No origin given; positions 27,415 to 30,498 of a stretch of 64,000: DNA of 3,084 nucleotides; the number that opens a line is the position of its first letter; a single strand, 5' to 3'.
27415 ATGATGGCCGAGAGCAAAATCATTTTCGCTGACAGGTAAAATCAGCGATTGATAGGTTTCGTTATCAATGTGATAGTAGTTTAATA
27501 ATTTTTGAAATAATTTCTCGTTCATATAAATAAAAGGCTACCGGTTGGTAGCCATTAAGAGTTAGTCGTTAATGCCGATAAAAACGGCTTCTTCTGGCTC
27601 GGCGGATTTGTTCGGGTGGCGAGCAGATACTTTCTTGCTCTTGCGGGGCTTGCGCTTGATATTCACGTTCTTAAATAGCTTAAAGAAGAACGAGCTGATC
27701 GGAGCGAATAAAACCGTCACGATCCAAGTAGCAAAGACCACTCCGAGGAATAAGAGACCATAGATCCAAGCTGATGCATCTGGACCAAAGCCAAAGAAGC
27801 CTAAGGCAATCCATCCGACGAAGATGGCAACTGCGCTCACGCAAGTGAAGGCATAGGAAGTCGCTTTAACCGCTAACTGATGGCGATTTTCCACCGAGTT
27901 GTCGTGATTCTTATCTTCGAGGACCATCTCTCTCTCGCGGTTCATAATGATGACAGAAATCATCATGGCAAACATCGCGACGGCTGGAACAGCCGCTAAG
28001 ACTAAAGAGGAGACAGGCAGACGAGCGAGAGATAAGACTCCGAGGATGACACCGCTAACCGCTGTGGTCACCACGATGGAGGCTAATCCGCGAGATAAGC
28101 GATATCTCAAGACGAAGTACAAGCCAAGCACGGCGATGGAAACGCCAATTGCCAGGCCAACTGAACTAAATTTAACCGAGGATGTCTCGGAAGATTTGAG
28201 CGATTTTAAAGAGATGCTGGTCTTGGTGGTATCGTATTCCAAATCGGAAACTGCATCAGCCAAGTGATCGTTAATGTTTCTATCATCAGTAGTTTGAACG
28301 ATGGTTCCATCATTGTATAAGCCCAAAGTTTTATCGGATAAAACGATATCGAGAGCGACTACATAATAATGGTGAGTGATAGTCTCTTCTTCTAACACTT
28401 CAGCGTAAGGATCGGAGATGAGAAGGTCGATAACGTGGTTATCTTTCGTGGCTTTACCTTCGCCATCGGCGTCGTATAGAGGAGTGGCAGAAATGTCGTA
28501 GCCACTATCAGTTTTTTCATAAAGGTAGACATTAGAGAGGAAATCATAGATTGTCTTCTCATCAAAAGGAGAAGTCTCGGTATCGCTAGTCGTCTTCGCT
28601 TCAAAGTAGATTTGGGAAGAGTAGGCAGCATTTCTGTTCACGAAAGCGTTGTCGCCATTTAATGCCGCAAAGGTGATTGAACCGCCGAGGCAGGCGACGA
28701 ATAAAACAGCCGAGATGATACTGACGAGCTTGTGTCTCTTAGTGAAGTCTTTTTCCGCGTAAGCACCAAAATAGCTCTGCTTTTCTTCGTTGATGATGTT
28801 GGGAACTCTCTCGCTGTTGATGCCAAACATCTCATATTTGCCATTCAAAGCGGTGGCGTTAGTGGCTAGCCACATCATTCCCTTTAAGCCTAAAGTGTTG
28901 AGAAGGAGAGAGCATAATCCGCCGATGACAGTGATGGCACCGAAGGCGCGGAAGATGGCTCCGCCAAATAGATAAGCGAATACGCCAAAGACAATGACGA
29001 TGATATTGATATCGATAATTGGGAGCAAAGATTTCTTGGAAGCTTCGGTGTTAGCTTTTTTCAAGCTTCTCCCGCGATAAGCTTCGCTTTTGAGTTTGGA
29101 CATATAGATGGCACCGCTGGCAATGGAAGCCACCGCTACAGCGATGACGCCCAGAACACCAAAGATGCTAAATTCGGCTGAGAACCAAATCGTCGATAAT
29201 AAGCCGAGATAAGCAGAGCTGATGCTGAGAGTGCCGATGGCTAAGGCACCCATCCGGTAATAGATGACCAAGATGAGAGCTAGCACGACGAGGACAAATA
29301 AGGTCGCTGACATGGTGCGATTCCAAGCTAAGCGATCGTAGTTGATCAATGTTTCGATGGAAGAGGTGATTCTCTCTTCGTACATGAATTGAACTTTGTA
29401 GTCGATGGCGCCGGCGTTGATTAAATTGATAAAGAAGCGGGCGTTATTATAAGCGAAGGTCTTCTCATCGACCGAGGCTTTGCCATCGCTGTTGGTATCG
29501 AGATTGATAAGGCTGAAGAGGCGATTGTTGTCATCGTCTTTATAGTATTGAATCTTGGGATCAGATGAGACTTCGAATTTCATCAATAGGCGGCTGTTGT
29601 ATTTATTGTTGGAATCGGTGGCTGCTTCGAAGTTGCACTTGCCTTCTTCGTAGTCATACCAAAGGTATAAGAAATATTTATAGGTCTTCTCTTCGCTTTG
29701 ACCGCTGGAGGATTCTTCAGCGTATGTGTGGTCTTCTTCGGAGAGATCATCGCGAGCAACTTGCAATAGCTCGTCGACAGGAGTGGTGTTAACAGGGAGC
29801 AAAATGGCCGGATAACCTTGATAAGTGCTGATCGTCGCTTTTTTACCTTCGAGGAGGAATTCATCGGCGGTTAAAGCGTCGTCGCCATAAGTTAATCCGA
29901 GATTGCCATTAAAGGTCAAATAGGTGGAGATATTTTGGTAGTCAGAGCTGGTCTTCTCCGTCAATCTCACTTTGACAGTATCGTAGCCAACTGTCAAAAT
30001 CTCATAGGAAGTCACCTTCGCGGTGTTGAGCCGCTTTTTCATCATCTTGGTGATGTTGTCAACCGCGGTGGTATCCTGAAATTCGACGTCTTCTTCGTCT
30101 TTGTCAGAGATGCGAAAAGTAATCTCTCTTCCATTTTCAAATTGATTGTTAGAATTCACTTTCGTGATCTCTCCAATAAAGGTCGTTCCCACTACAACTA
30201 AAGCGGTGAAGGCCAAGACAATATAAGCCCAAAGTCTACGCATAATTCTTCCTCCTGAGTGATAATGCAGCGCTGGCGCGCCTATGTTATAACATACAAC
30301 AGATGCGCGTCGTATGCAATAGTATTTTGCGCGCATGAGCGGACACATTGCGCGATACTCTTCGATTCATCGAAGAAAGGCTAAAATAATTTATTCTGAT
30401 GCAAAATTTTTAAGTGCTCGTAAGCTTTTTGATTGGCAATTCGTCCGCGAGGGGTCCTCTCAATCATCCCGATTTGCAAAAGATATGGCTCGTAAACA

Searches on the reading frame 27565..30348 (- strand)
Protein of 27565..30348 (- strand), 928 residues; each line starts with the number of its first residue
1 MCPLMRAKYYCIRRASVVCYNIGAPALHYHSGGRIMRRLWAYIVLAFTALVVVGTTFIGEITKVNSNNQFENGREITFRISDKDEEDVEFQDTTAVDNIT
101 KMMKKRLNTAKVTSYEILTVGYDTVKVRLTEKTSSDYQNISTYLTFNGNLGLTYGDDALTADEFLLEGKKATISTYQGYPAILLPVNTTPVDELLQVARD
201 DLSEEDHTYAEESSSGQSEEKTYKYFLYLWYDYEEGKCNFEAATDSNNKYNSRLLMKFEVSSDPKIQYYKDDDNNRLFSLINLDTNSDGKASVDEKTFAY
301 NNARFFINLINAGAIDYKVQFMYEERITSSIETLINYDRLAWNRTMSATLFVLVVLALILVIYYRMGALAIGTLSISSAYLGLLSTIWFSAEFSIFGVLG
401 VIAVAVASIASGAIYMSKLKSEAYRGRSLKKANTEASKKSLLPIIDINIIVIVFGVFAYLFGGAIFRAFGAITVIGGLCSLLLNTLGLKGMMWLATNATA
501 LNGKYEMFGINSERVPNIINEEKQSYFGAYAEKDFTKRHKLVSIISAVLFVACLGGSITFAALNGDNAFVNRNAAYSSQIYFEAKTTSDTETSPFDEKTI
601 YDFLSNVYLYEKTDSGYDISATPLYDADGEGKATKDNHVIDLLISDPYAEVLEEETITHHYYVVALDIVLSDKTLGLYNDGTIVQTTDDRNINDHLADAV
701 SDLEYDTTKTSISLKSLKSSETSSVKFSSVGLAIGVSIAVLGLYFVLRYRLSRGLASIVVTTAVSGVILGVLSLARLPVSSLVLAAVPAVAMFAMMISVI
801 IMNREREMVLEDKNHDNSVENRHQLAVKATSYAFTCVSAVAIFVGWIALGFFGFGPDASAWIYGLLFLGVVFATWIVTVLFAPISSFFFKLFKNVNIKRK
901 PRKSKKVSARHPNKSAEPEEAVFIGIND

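Call 35: search_protein_families(library=pfam, proteins=[window:27565-30348:-], max_evalue=0.00001)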
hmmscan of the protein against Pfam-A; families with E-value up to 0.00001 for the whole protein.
window:27565-30348:- (928 aa): 1 family
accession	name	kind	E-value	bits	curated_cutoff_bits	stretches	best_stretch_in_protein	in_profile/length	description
PF02355.23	SecD_SecF_C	-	9.8e-06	25.5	20.5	1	719-874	22-172/189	Protein export membrane protein SecD/SecF, C-terminal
